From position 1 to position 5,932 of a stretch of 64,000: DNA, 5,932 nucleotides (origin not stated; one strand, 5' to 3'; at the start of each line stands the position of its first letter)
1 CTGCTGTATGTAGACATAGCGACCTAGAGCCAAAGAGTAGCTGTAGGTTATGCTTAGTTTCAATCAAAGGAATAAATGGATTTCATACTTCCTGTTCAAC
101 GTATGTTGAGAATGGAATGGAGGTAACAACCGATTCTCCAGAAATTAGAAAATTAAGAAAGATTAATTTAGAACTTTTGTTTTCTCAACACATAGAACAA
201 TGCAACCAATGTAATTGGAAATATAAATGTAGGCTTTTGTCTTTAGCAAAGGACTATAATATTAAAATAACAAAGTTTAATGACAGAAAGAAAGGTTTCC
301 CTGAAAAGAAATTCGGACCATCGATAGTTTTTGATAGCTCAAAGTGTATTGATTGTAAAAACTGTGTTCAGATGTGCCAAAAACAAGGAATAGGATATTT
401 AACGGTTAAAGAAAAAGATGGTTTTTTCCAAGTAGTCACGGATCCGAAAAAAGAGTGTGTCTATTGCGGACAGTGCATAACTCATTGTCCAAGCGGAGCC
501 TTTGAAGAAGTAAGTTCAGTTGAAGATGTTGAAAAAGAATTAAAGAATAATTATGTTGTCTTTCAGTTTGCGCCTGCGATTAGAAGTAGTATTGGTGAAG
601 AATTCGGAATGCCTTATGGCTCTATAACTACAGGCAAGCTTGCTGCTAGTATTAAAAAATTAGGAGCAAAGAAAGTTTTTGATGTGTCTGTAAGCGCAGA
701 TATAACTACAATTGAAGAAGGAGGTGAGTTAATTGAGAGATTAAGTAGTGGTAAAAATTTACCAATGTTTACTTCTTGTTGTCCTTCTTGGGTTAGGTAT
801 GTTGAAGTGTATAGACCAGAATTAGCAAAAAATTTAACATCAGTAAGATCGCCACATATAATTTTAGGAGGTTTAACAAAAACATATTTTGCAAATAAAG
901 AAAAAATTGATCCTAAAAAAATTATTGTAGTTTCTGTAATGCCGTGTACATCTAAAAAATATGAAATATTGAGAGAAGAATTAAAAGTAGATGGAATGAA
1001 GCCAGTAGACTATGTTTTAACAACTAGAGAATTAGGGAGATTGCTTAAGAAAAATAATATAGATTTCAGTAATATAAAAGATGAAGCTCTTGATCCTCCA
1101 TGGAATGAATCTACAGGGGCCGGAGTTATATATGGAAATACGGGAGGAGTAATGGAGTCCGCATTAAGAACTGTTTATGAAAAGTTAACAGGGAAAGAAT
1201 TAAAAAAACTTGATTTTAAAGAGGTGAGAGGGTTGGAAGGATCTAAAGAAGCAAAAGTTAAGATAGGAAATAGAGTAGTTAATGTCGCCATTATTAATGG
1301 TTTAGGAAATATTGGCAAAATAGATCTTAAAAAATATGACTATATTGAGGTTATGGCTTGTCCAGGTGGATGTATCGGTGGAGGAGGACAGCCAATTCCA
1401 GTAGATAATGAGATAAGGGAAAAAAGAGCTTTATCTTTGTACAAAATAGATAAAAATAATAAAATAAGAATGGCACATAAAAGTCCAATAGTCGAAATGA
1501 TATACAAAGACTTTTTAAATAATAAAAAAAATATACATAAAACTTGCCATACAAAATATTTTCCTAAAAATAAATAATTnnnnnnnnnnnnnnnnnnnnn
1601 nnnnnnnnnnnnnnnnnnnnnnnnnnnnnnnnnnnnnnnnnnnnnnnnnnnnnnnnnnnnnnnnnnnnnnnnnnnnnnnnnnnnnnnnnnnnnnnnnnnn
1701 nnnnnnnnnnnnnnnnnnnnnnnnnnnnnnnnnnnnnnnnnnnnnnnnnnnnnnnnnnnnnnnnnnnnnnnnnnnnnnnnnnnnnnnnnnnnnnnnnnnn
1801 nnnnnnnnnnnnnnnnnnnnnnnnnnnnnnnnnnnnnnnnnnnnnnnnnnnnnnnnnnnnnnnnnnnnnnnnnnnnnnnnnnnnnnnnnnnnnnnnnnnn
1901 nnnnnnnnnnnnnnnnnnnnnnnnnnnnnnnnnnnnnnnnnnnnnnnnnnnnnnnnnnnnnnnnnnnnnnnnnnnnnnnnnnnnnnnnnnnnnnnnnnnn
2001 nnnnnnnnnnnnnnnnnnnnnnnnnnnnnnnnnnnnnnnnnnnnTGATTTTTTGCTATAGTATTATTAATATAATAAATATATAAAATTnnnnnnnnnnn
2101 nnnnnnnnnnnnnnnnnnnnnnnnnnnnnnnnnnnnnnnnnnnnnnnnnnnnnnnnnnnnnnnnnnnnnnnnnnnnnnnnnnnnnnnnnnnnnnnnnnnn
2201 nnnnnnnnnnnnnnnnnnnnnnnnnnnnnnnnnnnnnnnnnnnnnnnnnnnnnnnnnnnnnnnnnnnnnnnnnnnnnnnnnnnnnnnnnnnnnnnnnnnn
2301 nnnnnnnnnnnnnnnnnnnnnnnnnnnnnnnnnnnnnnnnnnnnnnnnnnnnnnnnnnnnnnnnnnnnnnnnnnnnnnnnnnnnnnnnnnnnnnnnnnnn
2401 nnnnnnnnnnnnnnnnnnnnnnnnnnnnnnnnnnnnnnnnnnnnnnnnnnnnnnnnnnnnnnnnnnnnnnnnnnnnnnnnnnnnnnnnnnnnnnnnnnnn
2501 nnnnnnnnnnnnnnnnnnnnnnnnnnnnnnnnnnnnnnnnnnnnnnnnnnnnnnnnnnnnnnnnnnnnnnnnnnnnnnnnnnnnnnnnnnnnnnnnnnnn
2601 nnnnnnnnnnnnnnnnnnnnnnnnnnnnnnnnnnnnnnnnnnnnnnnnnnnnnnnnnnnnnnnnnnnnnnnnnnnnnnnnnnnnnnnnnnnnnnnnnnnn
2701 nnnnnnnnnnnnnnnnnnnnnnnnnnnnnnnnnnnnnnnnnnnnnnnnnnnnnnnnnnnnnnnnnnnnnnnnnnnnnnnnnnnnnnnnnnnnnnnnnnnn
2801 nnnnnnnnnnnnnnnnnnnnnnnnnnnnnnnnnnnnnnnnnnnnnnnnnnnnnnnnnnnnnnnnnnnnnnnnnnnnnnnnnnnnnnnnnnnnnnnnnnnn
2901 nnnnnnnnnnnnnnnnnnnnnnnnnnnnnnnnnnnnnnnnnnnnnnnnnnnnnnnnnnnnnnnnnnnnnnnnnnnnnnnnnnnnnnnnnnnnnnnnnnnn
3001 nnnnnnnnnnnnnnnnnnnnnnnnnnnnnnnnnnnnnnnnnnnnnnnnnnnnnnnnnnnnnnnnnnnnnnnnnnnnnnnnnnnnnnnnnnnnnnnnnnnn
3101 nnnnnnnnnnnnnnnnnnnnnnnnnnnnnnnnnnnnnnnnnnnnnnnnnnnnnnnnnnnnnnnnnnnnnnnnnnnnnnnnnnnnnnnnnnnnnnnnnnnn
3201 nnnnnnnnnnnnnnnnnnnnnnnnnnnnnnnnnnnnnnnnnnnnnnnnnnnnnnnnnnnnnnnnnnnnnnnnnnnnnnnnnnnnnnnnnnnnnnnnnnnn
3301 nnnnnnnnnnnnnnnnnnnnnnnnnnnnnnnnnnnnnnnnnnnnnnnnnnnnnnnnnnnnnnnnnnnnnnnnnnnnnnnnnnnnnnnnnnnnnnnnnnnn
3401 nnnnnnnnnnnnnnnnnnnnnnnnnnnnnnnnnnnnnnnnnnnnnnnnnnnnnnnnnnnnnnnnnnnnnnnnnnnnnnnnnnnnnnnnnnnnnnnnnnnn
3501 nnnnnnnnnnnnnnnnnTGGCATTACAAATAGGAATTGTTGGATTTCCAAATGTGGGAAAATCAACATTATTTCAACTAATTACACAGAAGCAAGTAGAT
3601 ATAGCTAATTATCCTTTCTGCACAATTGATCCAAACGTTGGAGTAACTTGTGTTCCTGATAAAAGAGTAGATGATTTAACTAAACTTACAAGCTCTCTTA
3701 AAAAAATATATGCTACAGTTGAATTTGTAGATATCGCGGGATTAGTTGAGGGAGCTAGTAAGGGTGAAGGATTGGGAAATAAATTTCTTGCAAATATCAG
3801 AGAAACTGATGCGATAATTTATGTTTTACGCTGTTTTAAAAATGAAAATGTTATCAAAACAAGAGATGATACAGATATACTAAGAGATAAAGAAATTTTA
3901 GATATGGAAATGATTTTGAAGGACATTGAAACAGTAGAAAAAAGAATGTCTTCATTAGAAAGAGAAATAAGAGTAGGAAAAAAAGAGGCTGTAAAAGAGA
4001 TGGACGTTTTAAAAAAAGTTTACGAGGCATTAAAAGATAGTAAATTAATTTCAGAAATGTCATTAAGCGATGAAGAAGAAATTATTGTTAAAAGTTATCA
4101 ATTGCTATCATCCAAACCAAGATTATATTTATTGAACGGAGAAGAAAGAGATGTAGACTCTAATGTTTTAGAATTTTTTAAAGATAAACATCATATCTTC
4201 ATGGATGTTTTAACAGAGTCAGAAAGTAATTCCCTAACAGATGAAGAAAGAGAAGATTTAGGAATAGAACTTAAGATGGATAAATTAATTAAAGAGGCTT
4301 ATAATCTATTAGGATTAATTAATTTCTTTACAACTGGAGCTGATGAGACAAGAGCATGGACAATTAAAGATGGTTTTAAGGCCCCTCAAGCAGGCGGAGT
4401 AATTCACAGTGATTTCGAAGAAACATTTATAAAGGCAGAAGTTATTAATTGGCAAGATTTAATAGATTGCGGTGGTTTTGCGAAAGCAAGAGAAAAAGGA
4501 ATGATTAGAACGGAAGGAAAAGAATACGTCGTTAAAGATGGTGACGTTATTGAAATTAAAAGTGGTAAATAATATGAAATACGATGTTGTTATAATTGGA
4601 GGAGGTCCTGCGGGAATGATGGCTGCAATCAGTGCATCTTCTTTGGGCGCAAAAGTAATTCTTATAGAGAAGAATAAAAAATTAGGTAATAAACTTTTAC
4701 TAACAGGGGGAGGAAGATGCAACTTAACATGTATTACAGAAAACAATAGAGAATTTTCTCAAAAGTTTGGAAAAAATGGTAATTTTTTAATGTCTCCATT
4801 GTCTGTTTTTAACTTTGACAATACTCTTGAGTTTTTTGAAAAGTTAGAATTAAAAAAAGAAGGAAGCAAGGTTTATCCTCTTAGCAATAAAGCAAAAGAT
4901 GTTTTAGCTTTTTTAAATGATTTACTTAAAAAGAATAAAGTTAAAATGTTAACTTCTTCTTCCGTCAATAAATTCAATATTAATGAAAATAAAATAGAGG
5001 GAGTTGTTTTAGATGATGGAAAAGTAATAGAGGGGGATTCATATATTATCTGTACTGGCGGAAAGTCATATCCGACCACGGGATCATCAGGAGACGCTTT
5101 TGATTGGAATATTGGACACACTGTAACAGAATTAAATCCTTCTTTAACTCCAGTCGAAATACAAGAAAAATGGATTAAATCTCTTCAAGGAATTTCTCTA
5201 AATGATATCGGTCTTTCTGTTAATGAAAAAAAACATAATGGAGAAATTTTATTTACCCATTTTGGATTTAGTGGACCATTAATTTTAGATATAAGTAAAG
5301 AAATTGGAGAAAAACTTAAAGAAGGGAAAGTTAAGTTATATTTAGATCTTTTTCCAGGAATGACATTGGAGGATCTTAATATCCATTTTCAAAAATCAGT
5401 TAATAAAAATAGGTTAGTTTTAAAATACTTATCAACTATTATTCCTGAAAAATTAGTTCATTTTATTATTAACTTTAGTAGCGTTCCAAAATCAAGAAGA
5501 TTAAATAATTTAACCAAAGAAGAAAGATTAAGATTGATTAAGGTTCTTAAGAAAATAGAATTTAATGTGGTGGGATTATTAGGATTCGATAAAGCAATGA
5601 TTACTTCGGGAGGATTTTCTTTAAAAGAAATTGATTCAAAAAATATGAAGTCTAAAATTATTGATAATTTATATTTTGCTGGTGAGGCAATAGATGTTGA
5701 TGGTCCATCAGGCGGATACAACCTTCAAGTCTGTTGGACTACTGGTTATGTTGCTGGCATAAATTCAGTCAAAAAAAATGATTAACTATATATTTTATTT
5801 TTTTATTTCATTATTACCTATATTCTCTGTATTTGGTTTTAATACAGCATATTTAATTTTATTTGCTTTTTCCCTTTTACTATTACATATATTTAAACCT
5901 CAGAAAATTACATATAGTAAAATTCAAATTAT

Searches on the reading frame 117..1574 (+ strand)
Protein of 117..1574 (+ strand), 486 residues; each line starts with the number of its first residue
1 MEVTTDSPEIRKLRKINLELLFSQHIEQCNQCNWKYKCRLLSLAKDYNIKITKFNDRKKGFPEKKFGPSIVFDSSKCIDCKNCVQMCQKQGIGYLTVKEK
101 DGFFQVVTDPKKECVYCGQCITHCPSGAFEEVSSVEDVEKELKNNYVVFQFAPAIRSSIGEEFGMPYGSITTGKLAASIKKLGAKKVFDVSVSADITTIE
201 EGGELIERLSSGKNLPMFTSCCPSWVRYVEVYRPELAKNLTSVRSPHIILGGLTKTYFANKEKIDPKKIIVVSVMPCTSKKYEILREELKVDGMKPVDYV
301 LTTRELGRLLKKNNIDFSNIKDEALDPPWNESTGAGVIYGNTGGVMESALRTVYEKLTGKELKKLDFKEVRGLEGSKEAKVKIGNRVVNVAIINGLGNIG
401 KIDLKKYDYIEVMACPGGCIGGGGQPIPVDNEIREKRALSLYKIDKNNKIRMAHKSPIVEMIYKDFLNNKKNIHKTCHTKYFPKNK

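Call 39: search_protein_families(library=pfam, proteins=[window:117-1574:+], max_evalue=0.00001)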
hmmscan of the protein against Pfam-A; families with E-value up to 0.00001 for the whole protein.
window:117-1574:+ (486 aa): 6 families
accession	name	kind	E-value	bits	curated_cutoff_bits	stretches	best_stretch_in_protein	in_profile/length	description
PF02906.19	Fe_hyd_lg_C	-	1.8e-85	287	22.1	1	146-423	2-245/245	Iron only hydrogenase large subunit, C-terminal domain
PF02256.22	Fe_hyd_SSU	-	5.6e-12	46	24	1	431-484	1-56/56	Iron hydrogenase small subunit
PF12838.12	Fer4_7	-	4.5e-10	40.3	27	1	76-128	1-52/52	4Fe-4S dicluster domain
PF14697.11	Fer4_21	-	7.1e-07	29.7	35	1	73-126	4-53/59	4Fe-4S dicluster domain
PF00037.32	Fer4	-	9.6e-07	28.8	21.1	0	113-129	7-23/24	4Fe-4S binding domain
PF13187.11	Fer4_9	-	7.1e-06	26.4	27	1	76-128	1-51/52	4Fe-4S dicluster domain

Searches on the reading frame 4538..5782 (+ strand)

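Call 39: search_protein_families(library=pfam, proteins=[window:4538-5782:+], max_evalue=0.00001)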
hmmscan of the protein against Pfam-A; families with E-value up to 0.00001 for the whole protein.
window:4538-5782:+ (415 aa): 13 families
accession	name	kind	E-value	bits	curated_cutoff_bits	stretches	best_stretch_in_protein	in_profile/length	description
PF03486.20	HI0933_like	-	1.7e-74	250.8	50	1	16-407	2-242/244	HI0933-like protein Rossmann domain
PF22780.1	HI0933_like_1st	-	5.7e-34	117.8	27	1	201-354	2-164/165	HI0933-like protein barrel and H2TH domain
PF01134.28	GIDA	-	2.2e-16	60.4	22.1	1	16-47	1-32/391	Glucose inhibited division protein A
PF07992.20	Pyr_redox_2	-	1.1e-15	58.3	26.1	2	15-54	1-41/291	Pyridine nucleotide-disulphide oxidoreductase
PF12831.13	FAD_oxidored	-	1e-14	55.1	27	1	16-174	1-145/416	FAD dependent oxidoreductase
PF00890.30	FAD_binding_2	-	1.4e-10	41.4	20.4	1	16-59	1-44/414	FAD binding domain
PF00070.33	Pyr_redox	-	6.4e-09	36.7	22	0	17-50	2-35/82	Pyridine nucleotide-disulphide oxidoreductase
PF01266.30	DAO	-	3.2e-08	33.9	27.9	0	16-50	1-35/353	FAD dependent oxidoreductase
PF04820.20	Trp_halogenase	-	1.7e-07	30.9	21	0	16-46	1-35/458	Tryptophan halogenase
PF13738.12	Pyr_redox_3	-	1.9e-07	31.1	30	0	18-52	1-35/305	Pyridine nucleotide-disulphide oxidoreductase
PF01946.23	Thi4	-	4.8e-07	29.7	26.2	0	8-77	11-80/235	Thi4 family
PF01262.27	AlaDh_PNT_C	-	3.6e-06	27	23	1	14-62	28-77/214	Alanine dehydrogenase/PNT, C-terminal domain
PF01494.25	FAD_binding_3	-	4.1e-06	26.7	22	1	14-48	1-35/349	FAD binding domain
